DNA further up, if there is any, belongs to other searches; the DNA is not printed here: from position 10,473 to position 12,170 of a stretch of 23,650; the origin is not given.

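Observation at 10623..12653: Secreted lipase-like hydrolase translationally overlapped with a PhaR-family DNA-binding protein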

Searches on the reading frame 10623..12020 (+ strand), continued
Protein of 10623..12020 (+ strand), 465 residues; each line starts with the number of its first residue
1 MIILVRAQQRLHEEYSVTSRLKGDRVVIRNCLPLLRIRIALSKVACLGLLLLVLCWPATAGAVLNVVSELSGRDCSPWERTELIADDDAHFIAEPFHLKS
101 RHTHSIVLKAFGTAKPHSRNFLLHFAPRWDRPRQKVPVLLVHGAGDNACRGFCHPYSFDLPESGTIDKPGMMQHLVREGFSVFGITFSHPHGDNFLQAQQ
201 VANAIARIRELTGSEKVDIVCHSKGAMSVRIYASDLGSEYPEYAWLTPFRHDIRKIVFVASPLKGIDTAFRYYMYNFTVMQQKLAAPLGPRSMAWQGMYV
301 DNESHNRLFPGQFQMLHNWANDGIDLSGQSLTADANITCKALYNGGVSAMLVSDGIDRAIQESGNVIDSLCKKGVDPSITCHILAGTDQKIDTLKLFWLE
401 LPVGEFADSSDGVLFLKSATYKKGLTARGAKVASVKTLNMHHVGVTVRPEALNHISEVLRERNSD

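Call 26: search_protein_families(library=ncbifam, proteins=[L003:12079-12393:+, L004:12514-12813:+, L021:14550-14873:+, L003:14783-15841:+, L003:13273-14298:+, L003:14313-14696:+, L003:12503-13246:+, L003:15860-17038:+], max_evalue=0.01)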
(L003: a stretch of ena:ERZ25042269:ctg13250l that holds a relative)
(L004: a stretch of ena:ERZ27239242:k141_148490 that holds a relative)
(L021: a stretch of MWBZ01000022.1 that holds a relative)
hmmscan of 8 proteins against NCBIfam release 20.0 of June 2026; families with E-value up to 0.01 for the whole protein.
L003:12079-12393:+ (104 aa): 0 families

L004:12514-12813:+ (99 aa): 0 families

L021:14550-14873:+ (107 aa): 0 families

L003:14783-15841:+ (352 aa): 6 families
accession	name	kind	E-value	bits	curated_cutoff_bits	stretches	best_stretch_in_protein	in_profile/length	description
TIGR01836.1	PHA_synth_III_C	subfamily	5.2e-66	223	365.3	1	17-351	20-348/350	class III poly(R)-hydroxyalkanoic acid synthase subunit PhaC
TIGR01838.1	PHA_synth_I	subfamily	1.3e-44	152.5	622.65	1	56-341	184-466/532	class I poly(R)-hydroxyalkanoic acid synthase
TIGR01839.1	PHA_synth_II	subfamily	4.6e-23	81.1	855.4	1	59-345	214-496/560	class II poly(R)-hydroxyalkanoic acid synthase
NF005898.0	PRK07868.1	equivalog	2.9e-15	55.1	925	1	56-350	63-358/994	acyl-CoA synthetase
TIGR01849.1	PHB_depoly_PhaZ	subfamily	3.1e-05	22.9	300.75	1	255-351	305-404/406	polyhydroxyalkanoate depolymerase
NF050089.1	i_nPHAscl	equivalog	0.0047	16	300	0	282-333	225-274/288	intracellular short-chain-length polyhydroxyalkanoate depolymerase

L003:13273-14298:+ (341 aa): 7 families
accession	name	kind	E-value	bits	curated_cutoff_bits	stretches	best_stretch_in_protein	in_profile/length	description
TIGR01836.1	PHA_synth_III_C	subfamily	1.7e-58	198.3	365.3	1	11-327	11-334/350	class III poly(R)-hydroxyalkanoic acid synthase subunit PhaC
TIGR01838.1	PHA_synth_I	subfamily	5.2e-35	120.9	622.65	1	34-307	162-441/532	class I poly(R)-hydroxyalkanoic acid synthase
TIGR01839.1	PHA_synth_II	subfamily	3.9e-15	54.9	855.4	1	34-147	189-303/560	class II poly(R)-hydroxyalkanoic acid synthase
TIGR03695.1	menH_SHCHC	equivalog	0.0018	17.7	208.55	1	116-165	55-104/252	2-succinyl-6-hydroxy-2,4-cyclohexadiene-1-carboxylate synthase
NF045632.1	hydroxlase_HsaD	equivalog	0.0057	15.6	400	1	84-164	57-136/290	4,5:9,10-diseco-3-hydroxy-5,9,17-trioxoandrosta-1(10),2-diene-4-oate hydrolase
NF050089.1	i_nPHAscl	equivalog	0.0067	15.5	300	0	122-164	74-116/288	intracellular short-chain-length polyhydroxyalkanoate depolymerase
NF051488.1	bifunc_PcaDC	exception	0.0079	15.4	390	1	94-172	40-118/375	bifunctional 3-oxoadipate enol-lactonase/4-carboxymuconolactone decarboxylase PcaDC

L003:14313-14696:+ (127 aa): 2 families
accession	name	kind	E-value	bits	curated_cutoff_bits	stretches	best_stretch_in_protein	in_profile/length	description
TIGR01834.1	PHA_synth_III_E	subfamily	0.00015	21.4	154.95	1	10-95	234-319/324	class III poly(R)-hydroxyalkanoic acid synthase subunit PhaE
TIGR02132.1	phaR_Bmeg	equivalog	0.00021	21.3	148.4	1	13-100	13-103/189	polyhydroxyalkanoic acid synthase subunit PhaR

L003:12503-13246:+ (247 aa): 240 families (the best 25 are shown)
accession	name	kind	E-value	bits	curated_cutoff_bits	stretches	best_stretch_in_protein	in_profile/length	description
TIGR01830.1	3oxo_ACP_reduc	equivalog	1.2e-86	290.3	297.75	1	9-245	1-238/239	3-oxoacyl-[acyl-carrier-protein] reductase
NF004198.0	PRK05653.1-3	equivalog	2.3e-84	282.7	296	1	2-246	3-247/248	3-oxoacyl-ACP reductase FabG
NF004197.0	PRK05653.1-1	equivalog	9.3e-76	254.7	332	1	3-246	4-247/249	3-oxoacyl-ACP reductase FabG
TIGR01829.1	AcAcCoA_reduct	subfamily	3.8e-75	252.6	302.1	1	7-246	1-241/242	acetoacetyl-CoA reductase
NF009466.0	PRK12826.1-2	subfamily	5.7e-72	242.1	222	1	5-246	2-245/248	3-oxoacyl-ACP reductase FabG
NF009464.0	PRK12824.1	subfamily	1.8e-71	240.6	269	1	6-245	2-242/245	3-oxoacyl-ACP reductase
NF005559.1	PRK07231.1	subfamily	3.4e-69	233.1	215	1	3-245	1-247/249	glucose 1-dehydrogenase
NF004199.0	PRK05653.1-4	equivalog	6e-68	229.1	301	1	5-246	4-246/247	3-oxoacyl-ACP reductase FabG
NF006072.0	PRK08217.1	subfamily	1.5e-67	228.1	298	1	4-247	3-253/253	3-ketoacyl-(acyl-carrier-protein) reductase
NF004791.0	PRK06138.1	equivalog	2.2e-66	223.7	312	1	3-245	2-249/252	SDR family oxidoreductase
NF052558.1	MBtsdlDhBudC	equivalog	3.2e-66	223.5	270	1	5-245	2-241/250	meso-2,3-butanediol dehydrogenase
NF009546.0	PRK12935.1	equivalog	1.8e-62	211.1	418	1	1-246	1-246/247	acetoacetyl-CoA reductase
NF004200.0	PRK05653.1-5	equivalog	1e-61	208.6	273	1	7-245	3-241/242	3-oxoacyl-ACP reductase FabG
NF005067.0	PRK06484.1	equivalog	1.5e-61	208.5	713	1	4-245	7-251/524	short chain dehydrogenase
NF053542.1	FlxB_rubin_SDR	equivalog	9.7e-61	205.5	340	1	7-245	1-239/239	flexirubin biosynthesis SDR family reductase FlxB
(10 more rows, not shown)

L003:15860-17038:+ (392 aa): 53 families (the best 25 are shown)
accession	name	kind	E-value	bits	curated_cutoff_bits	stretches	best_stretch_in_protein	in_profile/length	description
NF004206.0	PRK05656.1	subfamily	3.6e-162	539.9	688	1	1-391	1-392/392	acetyl-CoA C-acetyltransferase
TIGR01930.1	AcCoA-C-Actrans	subfamily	4.8e-144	480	240.55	1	6-390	1-385/385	acetyl-CoA C-acyltransferase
NF005152.0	PRK06633.1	equivalog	8.5e-138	459.2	675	1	3-391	4-391/392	acetyl-CoA C-acetyltransferase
NF006552.0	PRK09051.1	subfamily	5.7e-137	457.1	565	1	2-392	4-395/395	beta-ketothiolase BktB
NF006086.0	PRK08235.1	equivalog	6.5e-131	437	526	1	1-390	1-391/393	acetyl-CoA C-acetyltransferase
NF042999.1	bketothiol_BktB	equivalog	2e-126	422.4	725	1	3-392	4-394/394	beta-ketothiolase BktB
NF042967.1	AcCoAtase_PhaA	equivalog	8e-122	407.2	740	1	1-392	1-396/396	acetyl-CoA acetyltransferase PhaA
NF006551.0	PRK09050.1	subfamily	2.4e-121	405.6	605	1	1-392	1-401/401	3-oxoadipyl-CoA thiolase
TIGR02430.1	pcaF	equivalog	2.9e-121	405.3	597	1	3-392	2-400/400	3-oxoadipyl-CoA thiolase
NF005404.0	PRK06954.1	subfamily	7.7e-121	403.8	687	1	3-390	8-395/397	acetyl-CoA C-acetyltransferase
NF004853.0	PRK06205.1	subfamily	1.1e-116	390.2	551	1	1-391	1-402/404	acetyl-CoA C-acetyltransferase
NF005805.0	PRK07661.1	equivalog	6.7e-103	344.6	633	1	1-390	1-389/391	acetyl-CoA C-acetyltransferase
NF004983.0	PRK06366.1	equivalog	1.7e-101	340.1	627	1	1-390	1-385/388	acetyl-CoA C-acetyltransferase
NF005890.0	PRK07851.1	equivalog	7.7e-101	338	580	2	138-392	157-405/406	acetyl-CoA C-acetyltransferase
NF005033.0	PRK06445.1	equivalog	1.1e-99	334.2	511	1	2-392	3-395/395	acetyl-CoA C-acetyltransferase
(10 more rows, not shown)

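Call 27: predict_structure(alignment_id=A1)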
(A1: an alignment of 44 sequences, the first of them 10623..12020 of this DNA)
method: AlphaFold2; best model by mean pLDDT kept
length: 465 residues; sequences in the alignment: 44
mean_pLDDT: 91.1   pTM: 0.86
mean pLDDT of the five models: 91.1, 90.6, 90.7, 90.2, 89.3
residues with pLDDT >= 90: 388; 70-90: 33; 50-70: 12; < 50: 32
segments of 3 or more residues with pLDDT < 50: 1-29, 463-465
pLDDT, mean of each block of 10 residues (from residue 1): 41 41 46 76 93 70 89 96 98 97 97 98 98 96 96 93 91 98 98 98 98 98 98 98 97 98 98 94 96 96 97 98 94 96 98 98 98 98 97 79 88 97 98 98 94 96 48
secondary structure, 60 per line:
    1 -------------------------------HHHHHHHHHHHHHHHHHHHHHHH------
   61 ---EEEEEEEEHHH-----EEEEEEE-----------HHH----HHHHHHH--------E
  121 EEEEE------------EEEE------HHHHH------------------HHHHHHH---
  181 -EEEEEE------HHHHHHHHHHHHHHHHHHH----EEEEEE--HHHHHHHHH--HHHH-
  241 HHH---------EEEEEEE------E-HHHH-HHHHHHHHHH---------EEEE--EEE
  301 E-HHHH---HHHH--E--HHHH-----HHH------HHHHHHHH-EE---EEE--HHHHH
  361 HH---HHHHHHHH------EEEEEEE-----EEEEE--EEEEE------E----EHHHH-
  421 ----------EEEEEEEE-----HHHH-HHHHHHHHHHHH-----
elements in order: H32-54 E64-71 E80-86 H105-111 E120-125 E138-141 H148-152 H171-177 E182-187 H194-212 E217-222 H225-233 H236-239 E253-259 H268-271 H273-282 E292-295 E298-301 H303-306 H310-313 H319-322 H337-344 E351-353 H356-362 H366-373 E380-386 E392-396 E399-403 H416-419 E431-438 H444-447 H449-460
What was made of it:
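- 10701..12020 (+): Hydrolase gene (HYD), 439 aa from GTG 10701; the longest ORF starts at ATG 10623. AF2 model has mean pLDDT 91 with an alpha/beta-hydrolase core (call 27).
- The model has pLDDT 91 (call 27).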

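Call 30: fold_search(model_id=the predicted structure, library=pdb)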
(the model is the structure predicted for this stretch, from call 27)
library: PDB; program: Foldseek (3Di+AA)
matches with E <= 10: 1434; with E <= 0.001: 881
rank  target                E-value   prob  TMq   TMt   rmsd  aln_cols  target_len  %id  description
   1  2dsn_A                1.7e-09  1.00  0.37  0.43  12.2       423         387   15  Crystal structure of T1 lipase (released 2007-07-17)
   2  2w22                  5.1e-09  1.00  0.37  0.44  12.2       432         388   14  Activation Mechanism of Bacterial Thermoalkalophilic Lipases (released 2008-12-16)
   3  5ce5                  5.1e-09  1.00  0.35  0.41  12.2       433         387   13  Probing the roles of two tryptophans surrounding the unique zinc coordination site in lipase family I.5 (released 2015-12-02)
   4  6fzc                  5.4e-09  1.00  0.37  0.42  11.6       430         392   15  Crystal Structure of lipase from Geobacillus stearothermophilus T6 variant L184F/L360F (released 2018-10-17)
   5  6fz9                  6.9e-09  1.00  0.38  0.44  11.6       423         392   16  Crystal Structure of lipase from Geobacillus stearothermophilus T6 methanol stable variant A187F/L360F (released 2018-10-17)
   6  7ey3_A                6.9e-09  1.00  0.37  0.44  11.9       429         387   15  Double cysteine mutations in T1 lipase (released 2022-12-14)
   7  2z5g_A                6.9e-09  1.00  0.36  0.42  12.1       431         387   15  Crystal structure of T1 lipase F16L mutant (released 2007-10-30)
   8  5xpx_E                8.2e-09  1.00  0.37  0.44  11.8       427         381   15  Structure elucidation of truncated AMS3 lipase from an Antarctic Pseudomonas (released 2018-06-20)
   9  4x7b                  8.2e-09  1.00  0.35  0.41  11.8       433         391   14  Crystal Structure of lipase from Geobacillus stearothermophilus T6 methanol stable variant H86Y/A269T (released 2015-06-10)
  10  5h6b                  1.0e-08  1.00  0.34  0.59   8.4       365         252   14  Crystal structure of a thermostable lipase from Marine Streptomyces (released 2017-09-20)
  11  4bvj_A                1.4e-08  1.00  0.29  0.39  14.9       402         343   14  Structure of Y105A mutant of PhaZ7 PHB depolymerase (released 2013-09-18)
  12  3pe6                  1.5e-08  1.00  0.34  0.51  11.1       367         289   13  Crystal Structure of a soluble form of human MGLL in complex with an inhibitor (released 2011-03-02)
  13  4x71                  1.5e-08  1.00  0.37  0.43  11.5       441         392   13  Crystal Structure of lipase from Geobacillus stearothermophilus T6 methanol stable variant A269T (released 2015-06-10)
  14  3umj_A                1.5e-08  1.00  0.36  0.42  12.1       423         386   14  Crystal Structure of D311E Lipase (released 2012-02-22)
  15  7v3k_B                1.6e-08  1.00  0.36  0.54   7.3       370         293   13  crystal structure of MAJ1 (released 2022-08-17)
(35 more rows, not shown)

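Call 42: list_cluster_members(proteins=[P0001, P0121])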
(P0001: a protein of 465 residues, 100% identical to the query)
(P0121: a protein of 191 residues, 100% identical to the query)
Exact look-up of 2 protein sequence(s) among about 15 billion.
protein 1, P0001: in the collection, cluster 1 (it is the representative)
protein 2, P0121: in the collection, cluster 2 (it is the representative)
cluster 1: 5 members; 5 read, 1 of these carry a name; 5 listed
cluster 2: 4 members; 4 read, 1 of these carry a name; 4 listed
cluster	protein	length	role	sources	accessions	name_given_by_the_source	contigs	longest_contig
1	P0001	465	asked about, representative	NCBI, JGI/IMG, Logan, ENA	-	-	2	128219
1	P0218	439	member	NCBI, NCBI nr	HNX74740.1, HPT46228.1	MAG TPA: hypothetical protein PLM07_10040 [Candidatus Rifleibacterium sp.] | hypothetical protein [Candidatus Rifleibacterium sp.]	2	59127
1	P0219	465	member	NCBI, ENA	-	-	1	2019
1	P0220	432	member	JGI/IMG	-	-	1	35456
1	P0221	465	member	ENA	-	-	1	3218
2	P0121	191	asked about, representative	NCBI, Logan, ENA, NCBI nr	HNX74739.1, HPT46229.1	MAG TPA: polyhydroxyalkanoate synthesis regulator DNA-binding domain-containing protein ... | polyhydroxyalkanoate synthesis regulator DNA-binding domain-containing protein ...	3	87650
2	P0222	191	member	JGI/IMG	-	-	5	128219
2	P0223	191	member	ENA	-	-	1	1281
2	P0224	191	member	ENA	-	-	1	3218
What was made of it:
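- Checked: NCBI's own call for the identical protein is 439 aa (call 42).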

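Call 43: find_homologous_proteins(query=L017:13326-14351:+, max_evalue=1e-30)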
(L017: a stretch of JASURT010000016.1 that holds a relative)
Query L017:13326-14351:+ (341 aa): 203 proteins with E <= 1e-30 among 1661 candidates; the best 120 are listed.
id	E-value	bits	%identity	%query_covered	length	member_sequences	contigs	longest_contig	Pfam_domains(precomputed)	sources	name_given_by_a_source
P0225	2.4e-204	696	84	100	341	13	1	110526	PF07167.20,PF00561.27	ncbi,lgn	-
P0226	5.1e-200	682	84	100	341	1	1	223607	PF07167.20,PF00561.27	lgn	-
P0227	4.2e-197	672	82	100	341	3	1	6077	PF07167.20,PF00561.27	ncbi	ncbi:MAG: alpha/beta fold hydrolase [Candidatus Riflebacteria bacterium]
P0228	2.2e-196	670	83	100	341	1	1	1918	PF07167.20,PF00561.27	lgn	-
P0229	5.5e-190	649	79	100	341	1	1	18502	PF07167.20,PF00561.27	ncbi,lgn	ncbi:MAG: alpha/beta fold hydrolase [Candidatus Rifleibacteriota bacterium]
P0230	7.5e-189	645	100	82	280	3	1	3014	PF00561.27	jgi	jgi:polyhydroxyalkanoate synthase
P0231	1.2e-185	634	79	100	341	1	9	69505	PF07167.20,PF00561.27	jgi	jgi:polyhydroxyalkanoate synthase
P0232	3.1e-181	620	76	100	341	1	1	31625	PF07167.20,PF00561.27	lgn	-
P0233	2.3e-180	617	75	100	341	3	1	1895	PF07167.20,PF00561.27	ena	-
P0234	4.3e-180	616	76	100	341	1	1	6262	PF07167.20,PF00561.27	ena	-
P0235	7.5e-180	615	75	100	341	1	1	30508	PF07167.20,PF00561.27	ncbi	ncbi:MAG: alpha/beta fold hydrolase [Candidatus Rifleibacteriota bacterium]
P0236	3.3e-179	613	74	100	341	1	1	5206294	PF07167.20,PF00561.27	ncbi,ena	-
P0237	4.3e-179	613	76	100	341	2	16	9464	PF07167.20,PF00561.27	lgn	-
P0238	3.8e-178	610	74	100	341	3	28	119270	PF07167.20,PF00561.27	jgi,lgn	jgi:polyhydroxyalkanoate synthase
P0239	1.9e-176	604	72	100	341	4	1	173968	PF07167.20,PF00561.27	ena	-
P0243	4.6e-175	600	73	100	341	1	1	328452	PF07167.20,PF00561.27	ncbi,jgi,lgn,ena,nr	ncbi:MAG: alpha/beta fold hydrolase [Candidatus Riflebacteria bacterium]|nr:alpha/beta fold hydrolas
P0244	8.7e-175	599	73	100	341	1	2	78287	PF07167.20,PF00561.27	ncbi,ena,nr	ncbi:MAG: alpha/beta fold hydrolase [Erysipelotrichia bacterium]|nr:alpha/beta fold hydrolase [Erysi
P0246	3.0e-174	597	74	100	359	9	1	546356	PF07167.20,PF00561.27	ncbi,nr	ncbi:MAG: hypothetical protein CVV41_09665 [Candidatus Riflebacteria bacterium HGW-Riflebacteria-1]|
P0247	2.7e-173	594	74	100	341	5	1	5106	PF07167.20,PF00561.27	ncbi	-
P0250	1.9e-171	588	72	100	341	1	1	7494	PF12697.14,PF07167.20,PF00561.27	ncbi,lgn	-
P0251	6.3e-171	586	73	100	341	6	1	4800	PF07167.20,PF00561.27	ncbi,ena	-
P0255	5.0e-167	573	69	100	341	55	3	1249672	PF12697.14,PF07167.20,PF00561.27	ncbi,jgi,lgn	-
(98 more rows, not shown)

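Call 44: list_cluster_members(proteins=[P0225, P0243, P0244, P0247, P0250, P0251, P0255, P0238, P0239, P0231])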
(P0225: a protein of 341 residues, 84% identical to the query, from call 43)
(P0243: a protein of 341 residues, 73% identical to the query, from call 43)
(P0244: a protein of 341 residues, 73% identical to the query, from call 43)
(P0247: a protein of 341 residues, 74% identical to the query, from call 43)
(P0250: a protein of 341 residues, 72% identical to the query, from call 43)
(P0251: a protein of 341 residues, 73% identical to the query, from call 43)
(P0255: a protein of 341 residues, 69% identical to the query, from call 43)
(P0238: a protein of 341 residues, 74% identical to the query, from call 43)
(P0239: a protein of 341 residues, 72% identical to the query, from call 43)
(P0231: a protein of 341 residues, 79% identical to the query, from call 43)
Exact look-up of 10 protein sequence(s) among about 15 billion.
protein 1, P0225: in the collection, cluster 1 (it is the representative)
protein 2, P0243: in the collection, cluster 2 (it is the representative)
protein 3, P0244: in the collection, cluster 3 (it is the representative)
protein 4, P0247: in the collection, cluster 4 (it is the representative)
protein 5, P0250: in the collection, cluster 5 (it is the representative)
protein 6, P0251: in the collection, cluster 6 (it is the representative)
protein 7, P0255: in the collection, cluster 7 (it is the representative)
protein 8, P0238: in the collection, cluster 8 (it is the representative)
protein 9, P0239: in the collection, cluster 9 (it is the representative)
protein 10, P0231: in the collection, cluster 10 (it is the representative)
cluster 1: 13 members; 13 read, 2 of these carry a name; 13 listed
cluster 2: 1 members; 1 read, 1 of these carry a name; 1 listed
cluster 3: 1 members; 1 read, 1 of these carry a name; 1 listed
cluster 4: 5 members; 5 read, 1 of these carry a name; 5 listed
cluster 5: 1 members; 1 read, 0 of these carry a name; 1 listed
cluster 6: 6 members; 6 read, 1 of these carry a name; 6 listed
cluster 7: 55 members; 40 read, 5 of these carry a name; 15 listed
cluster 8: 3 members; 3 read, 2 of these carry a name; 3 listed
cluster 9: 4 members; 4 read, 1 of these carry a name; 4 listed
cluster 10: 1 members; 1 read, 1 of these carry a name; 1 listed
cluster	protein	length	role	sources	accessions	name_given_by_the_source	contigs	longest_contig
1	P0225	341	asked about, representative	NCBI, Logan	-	-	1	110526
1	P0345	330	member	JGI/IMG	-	polyhydroxyalkanoate synthase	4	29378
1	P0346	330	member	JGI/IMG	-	polyhydroxyalkanoate synthase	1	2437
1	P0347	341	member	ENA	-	-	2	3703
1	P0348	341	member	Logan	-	-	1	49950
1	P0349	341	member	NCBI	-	-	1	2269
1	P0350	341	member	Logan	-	-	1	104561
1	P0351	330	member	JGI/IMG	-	-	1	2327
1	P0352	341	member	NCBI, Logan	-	-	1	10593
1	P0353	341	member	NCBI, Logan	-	-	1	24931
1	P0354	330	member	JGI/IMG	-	-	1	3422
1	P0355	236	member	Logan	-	-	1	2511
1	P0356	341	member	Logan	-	-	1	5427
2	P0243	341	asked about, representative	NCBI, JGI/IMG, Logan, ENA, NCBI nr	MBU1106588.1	MAG: alpha/beta fold hydrolase [Candidatus Riflebacteria bacterium] | alpha/beta fold hydrolase [Candidatus Riflebacteria bacterium]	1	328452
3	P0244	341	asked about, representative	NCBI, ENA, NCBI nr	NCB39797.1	MAG: alpha/beta fold hydrolase [Erysipelotrichia bacterium] | alpha/beta fold hydrolase [Erysipelotrichia bacterium]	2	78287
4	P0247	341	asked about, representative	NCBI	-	-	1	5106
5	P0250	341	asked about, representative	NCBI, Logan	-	-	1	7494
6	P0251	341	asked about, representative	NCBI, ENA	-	-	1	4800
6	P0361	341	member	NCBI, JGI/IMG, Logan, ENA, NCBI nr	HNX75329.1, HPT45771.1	MAG TPA: alpha/beta fold hydrolase [Candidatus Rifleibacterium sp.] | alpha/beta fold hydrolase [Candidatus Rifleibacterium sp.]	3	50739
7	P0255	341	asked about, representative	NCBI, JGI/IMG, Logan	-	-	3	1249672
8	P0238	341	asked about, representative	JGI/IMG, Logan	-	polyhydroxyalkanoate synthase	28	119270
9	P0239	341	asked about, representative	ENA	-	-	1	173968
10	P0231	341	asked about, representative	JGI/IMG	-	polyhydroxyalkanoate synthase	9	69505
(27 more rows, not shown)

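Call 45: find_encoding_contigs(protein=P0361, flank=10000, max_places=3)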
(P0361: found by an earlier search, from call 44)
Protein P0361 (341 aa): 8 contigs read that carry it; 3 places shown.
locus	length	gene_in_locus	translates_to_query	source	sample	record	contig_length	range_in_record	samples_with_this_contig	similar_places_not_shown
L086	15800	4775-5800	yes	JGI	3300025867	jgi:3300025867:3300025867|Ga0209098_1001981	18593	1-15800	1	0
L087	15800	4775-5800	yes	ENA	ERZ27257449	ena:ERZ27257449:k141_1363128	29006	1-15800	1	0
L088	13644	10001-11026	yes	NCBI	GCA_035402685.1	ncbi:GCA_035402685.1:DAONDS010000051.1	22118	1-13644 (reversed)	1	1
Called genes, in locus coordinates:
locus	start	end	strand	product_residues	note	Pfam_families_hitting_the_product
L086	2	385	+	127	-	?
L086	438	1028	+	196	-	PF04542:Sigma70_r2, PF08281:Sigma70_r4_2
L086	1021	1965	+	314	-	PF04773:FecR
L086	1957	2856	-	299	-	PF03412:Peptidase_C39 (weak)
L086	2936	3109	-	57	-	-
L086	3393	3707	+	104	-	-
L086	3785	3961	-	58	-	-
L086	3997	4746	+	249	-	PF00106:adh_short, PF08659:KR, PF23441:SDR (weak), PF13561:adh_short_C2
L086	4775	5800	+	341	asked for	PF07167:PhaC_N (weak), PF00561:Abhydrolase_1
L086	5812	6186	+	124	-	-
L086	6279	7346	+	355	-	PF00561:Abhydrolase_1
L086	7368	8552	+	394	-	PF00108:Thiolase_N, PF00109:ketoacyl-synt (faint), PF02803:Thiolase_C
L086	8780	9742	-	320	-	-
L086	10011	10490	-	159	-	-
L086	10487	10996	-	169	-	-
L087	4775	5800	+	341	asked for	PF07167:PhaC_N (weak), PF00561:Abhydrolase_1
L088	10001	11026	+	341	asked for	PF07167:PhaC_N (weak), PF00561:Abhydrolase_1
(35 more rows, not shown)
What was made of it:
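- On PhaR family (PHA synthesis repressor): A second pha locus is present in the same genome (calls 44, 45).
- It also occurs in the same JGI sample, 3300025867 (calls 42, 44, 45).
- Tried and rejected: This is rejected, because phaC and its partners are present in the same MAGs and the same sample (calls 44, 45).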
